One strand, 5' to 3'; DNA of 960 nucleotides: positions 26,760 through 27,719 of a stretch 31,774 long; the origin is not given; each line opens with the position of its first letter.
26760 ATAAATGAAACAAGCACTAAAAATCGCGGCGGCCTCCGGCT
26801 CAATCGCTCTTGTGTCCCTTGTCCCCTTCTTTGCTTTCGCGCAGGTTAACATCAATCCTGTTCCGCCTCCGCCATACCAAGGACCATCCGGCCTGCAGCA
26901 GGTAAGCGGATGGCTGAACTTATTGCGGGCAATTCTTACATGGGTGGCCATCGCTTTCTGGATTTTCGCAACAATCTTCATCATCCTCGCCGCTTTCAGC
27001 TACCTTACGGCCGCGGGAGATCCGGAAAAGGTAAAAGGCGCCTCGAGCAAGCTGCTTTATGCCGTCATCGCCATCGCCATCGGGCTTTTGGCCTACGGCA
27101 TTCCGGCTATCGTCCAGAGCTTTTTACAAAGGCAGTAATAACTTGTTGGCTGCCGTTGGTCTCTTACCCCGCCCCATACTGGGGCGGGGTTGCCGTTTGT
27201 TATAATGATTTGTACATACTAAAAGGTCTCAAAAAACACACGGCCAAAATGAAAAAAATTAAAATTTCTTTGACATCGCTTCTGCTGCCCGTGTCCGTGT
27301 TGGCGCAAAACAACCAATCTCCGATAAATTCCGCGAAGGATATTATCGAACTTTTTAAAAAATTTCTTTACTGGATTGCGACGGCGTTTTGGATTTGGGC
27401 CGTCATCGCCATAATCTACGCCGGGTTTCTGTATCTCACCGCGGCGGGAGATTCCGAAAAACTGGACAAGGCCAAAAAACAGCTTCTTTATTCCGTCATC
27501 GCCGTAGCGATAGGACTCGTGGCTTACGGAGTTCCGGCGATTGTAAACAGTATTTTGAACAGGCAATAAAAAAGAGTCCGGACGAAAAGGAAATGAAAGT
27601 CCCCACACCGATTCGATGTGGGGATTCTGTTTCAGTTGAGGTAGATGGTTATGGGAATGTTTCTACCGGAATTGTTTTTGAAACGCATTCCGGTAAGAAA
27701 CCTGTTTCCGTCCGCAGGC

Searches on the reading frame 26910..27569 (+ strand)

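Call 49: search_protein_families(library=pfam, proteins=[window:26910-27569:+], max_evalue=0.001)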
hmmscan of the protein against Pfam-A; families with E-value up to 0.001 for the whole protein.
window:26910-27569:+ (219 aa): 2 families
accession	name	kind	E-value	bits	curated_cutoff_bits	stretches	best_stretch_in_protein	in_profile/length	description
PF18895.5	T4SS_pilin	-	4e-07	30.5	26.6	1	147-205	7-64/71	Type IV secretion system pilin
PF04956.18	TrbC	-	0.0006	20.4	27.9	0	109-203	7-89/98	TrbC/VIRB2 pilin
